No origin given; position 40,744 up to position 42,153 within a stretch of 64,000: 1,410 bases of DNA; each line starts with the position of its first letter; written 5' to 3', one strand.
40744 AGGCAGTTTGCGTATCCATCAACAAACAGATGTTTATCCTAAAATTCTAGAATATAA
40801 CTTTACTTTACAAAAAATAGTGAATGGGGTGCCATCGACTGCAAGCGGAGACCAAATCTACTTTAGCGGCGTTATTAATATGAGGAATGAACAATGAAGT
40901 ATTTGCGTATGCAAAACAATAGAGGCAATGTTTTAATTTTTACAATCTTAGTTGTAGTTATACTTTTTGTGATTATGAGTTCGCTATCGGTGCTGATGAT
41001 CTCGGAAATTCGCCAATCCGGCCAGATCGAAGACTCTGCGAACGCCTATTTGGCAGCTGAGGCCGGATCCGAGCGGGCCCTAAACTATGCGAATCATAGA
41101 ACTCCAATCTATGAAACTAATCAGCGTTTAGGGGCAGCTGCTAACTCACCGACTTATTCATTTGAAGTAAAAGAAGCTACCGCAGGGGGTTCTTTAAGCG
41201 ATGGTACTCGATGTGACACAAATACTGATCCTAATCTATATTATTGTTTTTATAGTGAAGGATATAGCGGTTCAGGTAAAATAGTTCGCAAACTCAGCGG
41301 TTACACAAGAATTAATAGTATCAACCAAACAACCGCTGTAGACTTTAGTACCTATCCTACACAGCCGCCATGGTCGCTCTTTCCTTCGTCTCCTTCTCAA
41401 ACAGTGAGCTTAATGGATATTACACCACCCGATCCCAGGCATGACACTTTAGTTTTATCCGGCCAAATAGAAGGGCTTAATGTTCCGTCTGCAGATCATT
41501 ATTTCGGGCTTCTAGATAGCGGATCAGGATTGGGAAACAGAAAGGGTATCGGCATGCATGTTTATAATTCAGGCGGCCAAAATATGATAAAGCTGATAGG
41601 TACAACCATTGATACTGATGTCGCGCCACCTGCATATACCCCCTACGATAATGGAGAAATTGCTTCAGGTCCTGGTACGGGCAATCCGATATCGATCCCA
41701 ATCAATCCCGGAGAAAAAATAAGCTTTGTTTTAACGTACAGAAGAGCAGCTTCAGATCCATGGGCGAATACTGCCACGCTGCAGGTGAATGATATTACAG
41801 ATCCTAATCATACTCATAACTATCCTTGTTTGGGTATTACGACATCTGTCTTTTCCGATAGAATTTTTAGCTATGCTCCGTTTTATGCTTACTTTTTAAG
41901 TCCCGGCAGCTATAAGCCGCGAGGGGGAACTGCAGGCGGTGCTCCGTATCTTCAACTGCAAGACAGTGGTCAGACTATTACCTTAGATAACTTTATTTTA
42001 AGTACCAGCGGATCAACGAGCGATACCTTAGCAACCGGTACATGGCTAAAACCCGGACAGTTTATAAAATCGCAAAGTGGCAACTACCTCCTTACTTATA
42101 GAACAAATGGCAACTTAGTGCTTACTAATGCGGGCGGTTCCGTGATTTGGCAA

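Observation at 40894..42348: Type IV pilus minor pilin fused to a bulb-type mannose-binding (B-lectin) domain: candidate pilus-tip adhesin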

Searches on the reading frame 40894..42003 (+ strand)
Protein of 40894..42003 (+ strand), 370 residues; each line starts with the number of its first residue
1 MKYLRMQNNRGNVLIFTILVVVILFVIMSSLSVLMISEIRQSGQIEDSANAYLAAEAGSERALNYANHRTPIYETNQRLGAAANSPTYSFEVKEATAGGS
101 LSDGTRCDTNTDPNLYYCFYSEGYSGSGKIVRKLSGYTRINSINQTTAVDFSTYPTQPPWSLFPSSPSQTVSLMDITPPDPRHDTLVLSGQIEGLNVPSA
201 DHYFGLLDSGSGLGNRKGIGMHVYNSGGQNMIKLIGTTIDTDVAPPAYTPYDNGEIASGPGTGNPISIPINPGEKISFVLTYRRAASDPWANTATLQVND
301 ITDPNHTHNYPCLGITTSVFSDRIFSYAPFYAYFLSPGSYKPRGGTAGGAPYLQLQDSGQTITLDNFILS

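Call 16: search_protein_families(library=pfam, proteins=[window:41080-42003:+], max_evalue=10)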
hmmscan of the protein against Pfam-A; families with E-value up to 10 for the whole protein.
window:41080-42003:+ (308 aa): 0 families

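Call 18: search_protein_representatives(protein=window:40894-42003:+)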
Query: 370 residues. Proteins with E-value up to 0.001 (for the whole library): 80; up to 1e-10: 21; up to 1e-30: 3. The best 80 are listed.
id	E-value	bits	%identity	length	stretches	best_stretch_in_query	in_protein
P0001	1.5e-247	836.9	100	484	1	1-370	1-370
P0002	7.8e-132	456.3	65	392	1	1-369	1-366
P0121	2.6e-62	227.5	47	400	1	6-343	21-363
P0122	4.5e-30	121.5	33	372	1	5-325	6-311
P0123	3.6e-25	105.4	37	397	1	8-329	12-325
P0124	6.2e-22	94.7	34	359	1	6-336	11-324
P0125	1.7e-19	86.7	32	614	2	2-219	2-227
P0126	3.4e-18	82.4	31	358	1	6-338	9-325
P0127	1.2e-17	80.6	31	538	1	3-338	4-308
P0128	2.3e-17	79.7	34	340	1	8-236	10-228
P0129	1.7e-16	76.8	33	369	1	6-334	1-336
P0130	2.8e-16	76.1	33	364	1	6-337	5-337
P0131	7.3e-16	74.7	33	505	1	5-173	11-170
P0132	9.7e-16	74.3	37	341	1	7-366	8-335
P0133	2.0e-15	73.3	31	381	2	2-165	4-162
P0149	1.8e-05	40.6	41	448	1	6-81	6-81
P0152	3.3e-05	39.7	33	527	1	5-152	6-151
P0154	4.3e-05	39.3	32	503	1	6-161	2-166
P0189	6.1e-04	35.5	29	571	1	9-181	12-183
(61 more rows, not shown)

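Call 19: search_protein_families(library=pfam, proteins=[P0125, P0127, P0131, P0152, P0154, P0189, P0121, P0122, P0123, P0149], max_evalue=0.01)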
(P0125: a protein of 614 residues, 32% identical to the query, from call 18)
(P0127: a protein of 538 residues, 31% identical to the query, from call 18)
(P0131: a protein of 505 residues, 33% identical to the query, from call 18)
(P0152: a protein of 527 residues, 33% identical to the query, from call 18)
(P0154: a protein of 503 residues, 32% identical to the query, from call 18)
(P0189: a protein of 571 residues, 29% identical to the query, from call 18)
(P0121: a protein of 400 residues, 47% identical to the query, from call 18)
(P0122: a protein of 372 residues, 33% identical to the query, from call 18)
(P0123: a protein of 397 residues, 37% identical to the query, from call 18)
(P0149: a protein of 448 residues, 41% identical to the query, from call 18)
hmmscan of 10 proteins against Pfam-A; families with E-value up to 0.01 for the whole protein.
P0125 (614 aa): 2 families
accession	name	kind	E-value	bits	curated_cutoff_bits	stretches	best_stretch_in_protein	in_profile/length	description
PF13517.12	FG-GAP_3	-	4.8e-23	81.9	26.9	4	487-548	1-60/61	FG-GAP-like repeat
PF01839.29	FG-GAP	-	2.7e-22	78.6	22.1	4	366-385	2-21/37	FG-GAP repeat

P0127 (538 aa): 1 family
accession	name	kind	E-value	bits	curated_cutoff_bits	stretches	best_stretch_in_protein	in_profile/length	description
PF18998.6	Flg_new_2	-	4.1e-10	39.9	23.6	1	374-428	13-72/73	Divergent InlB B-repeat domain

P0131 (505 aa): 0 families

P0152 (527 aa): 0 families

P0154 (503 aa): 0 families

P0189 (571 aa): 4 families
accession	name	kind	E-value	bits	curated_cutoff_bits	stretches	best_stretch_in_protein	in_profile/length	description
PF09603.15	Fib_succ_major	-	2.4e-24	87.1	33.9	1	380-570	1-187/187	Fibrobacter succinogenes major domain (Fib_succ_major)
PF16410.10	DUF5018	-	2.8e-05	23.6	38.2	1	274-361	132-217/352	Domain of unknown function (DUF5018)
PF00801.26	PKD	-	0.00077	19.8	23.5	1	186-268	2-80/80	PKD domain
PF14341.11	PilX_N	-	0.0055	17.1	25.5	1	13-63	1-51/51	PilX N-terminal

P0121 (400 aa): 1 family
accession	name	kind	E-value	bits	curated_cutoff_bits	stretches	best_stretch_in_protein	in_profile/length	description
PF14341.11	PilX_N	-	0.0074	16.7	25.5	0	31-75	7-51/51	PilX N-terminal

P0122 (372 aa): 0 families

P0123 (397 aa): 0 families

P0149 (448 aa): 1 family
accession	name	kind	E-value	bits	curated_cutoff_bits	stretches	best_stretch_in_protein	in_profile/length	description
PF14341.11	PilX_N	-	1.6e-06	28.4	25.5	1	10-60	1-51/51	PilX N-terminal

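Call 22: search_solved_structures(query=P0127, max_evalue=0.01, show_alignments=1)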
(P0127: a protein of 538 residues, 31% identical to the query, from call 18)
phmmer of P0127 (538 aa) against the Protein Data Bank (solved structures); distinct sequences matched with E-value up to 0.01: 18.
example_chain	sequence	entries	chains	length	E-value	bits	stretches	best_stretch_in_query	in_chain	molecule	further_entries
9pxi_F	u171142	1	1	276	3.5e-16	62.4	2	424-527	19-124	Pyocin L1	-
9pxj_F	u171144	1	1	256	5.3e-16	61.8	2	432-524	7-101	Pyocin L2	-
4le7_A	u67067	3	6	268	1.2e-15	60.7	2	432-527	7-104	Pyocin L1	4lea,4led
1npl_A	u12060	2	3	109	3e-07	32.9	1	428-533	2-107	PROTEIN (AGGLUTININ) | Agglutinin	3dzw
1jpc_A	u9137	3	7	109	3.5e-07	32.7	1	428-518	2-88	AGGLUTININ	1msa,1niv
8a9m_A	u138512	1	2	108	6.2e-07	31.9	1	428-533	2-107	Agglutinin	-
1bwu_D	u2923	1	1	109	1.4e-06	30.7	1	429-532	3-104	PROTEIN (AGGLUTININ)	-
1bwu_Q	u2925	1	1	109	3.8e-06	29.3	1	428-532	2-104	PROTEIN (AGGLUTININ)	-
4oit_A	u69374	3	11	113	1.9e-05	27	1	428-503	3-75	LysM domain protein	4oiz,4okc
4h3o_A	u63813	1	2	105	1.9e-05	26.9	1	429-529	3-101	Lectin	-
1kj1_A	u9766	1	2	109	2.1e-05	26.8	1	428-530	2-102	lectin I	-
1kj1_D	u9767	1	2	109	3.6e-05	26.1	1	428-532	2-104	lectin II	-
1bwu_A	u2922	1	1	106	3.8e-05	26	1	429-530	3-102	PROTEIN (AGGLUTININ)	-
3m7h_A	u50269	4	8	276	0.00011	24.5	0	446-499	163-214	Putidacin L1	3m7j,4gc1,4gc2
1bwu_P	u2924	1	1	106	0.00013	24.2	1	428-530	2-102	PROTEIN (AGGLUTININ)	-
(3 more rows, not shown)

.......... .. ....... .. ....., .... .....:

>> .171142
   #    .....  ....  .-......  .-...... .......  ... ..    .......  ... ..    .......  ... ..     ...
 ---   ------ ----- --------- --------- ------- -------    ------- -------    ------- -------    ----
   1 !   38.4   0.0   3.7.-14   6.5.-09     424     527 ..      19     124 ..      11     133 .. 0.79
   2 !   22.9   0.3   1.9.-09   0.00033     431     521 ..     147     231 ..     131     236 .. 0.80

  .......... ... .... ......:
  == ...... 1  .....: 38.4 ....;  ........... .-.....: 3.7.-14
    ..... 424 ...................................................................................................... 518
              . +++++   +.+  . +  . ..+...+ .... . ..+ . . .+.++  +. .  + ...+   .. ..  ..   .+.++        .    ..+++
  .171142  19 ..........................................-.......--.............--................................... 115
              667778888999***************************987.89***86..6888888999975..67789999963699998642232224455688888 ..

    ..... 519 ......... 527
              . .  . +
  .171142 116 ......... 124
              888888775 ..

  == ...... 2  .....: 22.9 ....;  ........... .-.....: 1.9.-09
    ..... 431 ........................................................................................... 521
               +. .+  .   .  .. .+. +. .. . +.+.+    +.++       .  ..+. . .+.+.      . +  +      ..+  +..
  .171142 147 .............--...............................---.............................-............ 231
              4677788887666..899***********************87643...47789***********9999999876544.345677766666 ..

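Call 26: find_related_loci(query=window:40894-42003:+, collection=genome_contigs, flank=10000)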
Query window:40894-42003:+ (370 aa) in genome_contigs; peptide patterns used: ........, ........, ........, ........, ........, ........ (x = any residue, [..] = any of these).
28 stretches matched a pattern, but none encodes a relative of the query by tblastn (E <= 1e-3).

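Call 54: find_encoding_contigs(protein=P0131, flank=7000, max_places=3)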
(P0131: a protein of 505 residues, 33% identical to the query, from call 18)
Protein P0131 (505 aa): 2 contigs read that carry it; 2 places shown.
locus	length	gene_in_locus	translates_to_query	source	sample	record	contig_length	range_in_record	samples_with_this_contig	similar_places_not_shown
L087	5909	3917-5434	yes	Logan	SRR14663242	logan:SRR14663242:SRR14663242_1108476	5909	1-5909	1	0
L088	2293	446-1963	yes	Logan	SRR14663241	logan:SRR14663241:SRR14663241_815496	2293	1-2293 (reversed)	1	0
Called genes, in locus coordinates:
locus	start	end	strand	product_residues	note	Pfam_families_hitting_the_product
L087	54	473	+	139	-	PF07963:N_methyl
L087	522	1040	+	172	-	PF07963:N_methyl (weak)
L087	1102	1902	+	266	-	PF06750:A24_N_bact, PF01478:Peptidase_A24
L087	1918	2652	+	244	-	-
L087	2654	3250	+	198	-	PF07963:N_methyl (weak)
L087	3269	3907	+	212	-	PF07963:N_methyl (weak)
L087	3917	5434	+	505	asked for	-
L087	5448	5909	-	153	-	?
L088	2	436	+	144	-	?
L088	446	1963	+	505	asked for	-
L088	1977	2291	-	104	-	?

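Call 55: find_encoding_contigs(protein=P0127, flank=7000, max_places=3)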
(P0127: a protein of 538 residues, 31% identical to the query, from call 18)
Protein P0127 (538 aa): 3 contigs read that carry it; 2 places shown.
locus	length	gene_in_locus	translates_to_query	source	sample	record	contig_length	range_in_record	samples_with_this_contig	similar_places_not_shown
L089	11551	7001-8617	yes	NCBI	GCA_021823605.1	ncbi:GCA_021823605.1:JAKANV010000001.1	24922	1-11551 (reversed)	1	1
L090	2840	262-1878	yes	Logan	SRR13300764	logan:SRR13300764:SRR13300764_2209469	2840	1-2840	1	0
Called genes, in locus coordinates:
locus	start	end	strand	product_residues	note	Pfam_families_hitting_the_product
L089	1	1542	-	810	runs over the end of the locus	PF04932:Wzy_C, PF13181:TPR_8 (faint), PF14559:TPR_19 (faint)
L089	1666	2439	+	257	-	PF07963:N_methyl (weak)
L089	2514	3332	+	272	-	PF07963:N_methyl, PF13385:Laminin_G_3 (weak)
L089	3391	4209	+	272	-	PF06750:A24_N_bact, PF01478:Peptidase_A24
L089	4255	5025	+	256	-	PF07963:N_methyl (weak)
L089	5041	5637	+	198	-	-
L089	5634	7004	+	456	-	-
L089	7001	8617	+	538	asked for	PF18998:Flg_new_2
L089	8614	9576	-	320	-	PF02899:Phage_int_SAM_1, PF13102:Phage_int_SAM_5, PF13495:Phage_int_SAM_4 (weak), PF22823:MrpR_C_cat (faint), PF00589:Phage_integrase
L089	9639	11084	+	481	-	PF13567:DUF4131, PF03772:Competence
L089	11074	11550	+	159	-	?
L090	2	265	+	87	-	?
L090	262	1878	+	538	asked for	PF18998:Flg_new_2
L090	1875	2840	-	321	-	?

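Call 62: find_homologous_proteins(query=A4, max_evalue=0.001)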
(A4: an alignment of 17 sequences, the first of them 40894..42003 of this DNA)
Query A4 (17 sequences) (370 aa, profile of the alignment): 4 proteins with E <= 0.001 among 8000 candidates.
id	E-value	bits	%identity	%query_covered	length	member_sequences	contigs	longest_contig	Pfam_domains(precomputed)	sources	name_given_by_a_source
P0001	8.1e-104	366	100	100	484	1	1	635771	PF01453.31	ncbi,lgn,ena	-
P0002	3.7e-103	364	60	100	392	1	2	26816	-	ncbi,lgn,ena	-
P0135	2.8e-99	351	34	38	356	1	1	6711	-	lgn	-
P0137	1.4e-74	270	31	55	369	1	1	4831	-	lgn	-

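Call 63: search_solved_structures(query=A4, max_evalue=10, show_alignments=2)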
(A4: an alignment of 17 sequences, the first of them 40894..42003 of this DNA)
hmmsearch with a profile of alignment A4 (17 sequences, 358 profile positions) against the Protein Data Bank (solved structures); distinct sequences matched with E-value up to 10: 1.
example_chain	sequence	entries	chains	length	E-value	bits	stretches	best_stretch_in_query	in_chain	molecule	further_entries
6cjz_A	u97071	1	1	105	0.37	13.3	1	254-289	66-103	Amoebiasin-1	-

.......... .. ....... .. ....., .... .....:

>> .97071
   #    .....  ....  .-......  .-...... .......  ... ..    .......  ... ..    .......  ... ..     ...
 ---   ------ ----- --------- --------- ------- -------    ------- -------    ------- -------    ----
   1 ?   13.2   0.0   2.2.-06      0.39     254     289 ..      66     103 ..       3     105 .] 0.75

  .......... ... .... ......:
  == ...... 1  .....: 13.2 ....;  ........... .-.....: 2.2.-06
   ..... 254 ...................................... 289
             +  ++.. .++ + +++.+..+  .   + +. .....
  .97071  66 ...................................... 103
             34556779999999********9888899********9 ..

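Call 64: search_protein_families(library=pfam, alignment_id=A4, max_evalue=0.01)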
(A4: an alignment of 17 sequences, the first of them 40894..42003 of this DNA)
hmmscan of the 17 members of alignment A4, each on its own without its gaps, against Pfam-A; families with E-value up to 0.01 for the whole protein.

A. member 1, window:40894-42003:+ (370 aa): 1 family
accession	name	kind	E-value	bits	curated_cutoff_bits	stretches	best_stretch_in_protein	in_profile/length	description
PF14341.11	PilX_N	-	0.00036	20.9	25.5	1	10-59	1-50/51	PilX N-terminal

B. families by the number of members that match (of 17 scanned): 2 families
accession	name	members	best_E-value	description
PF14341.11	PilX_N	4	0.0002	PilX N-terminal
PF16540.10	MKLP1_Arf_bdg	1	0.0016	Arf6-interacting domain of mitotic kinesin-like protein 1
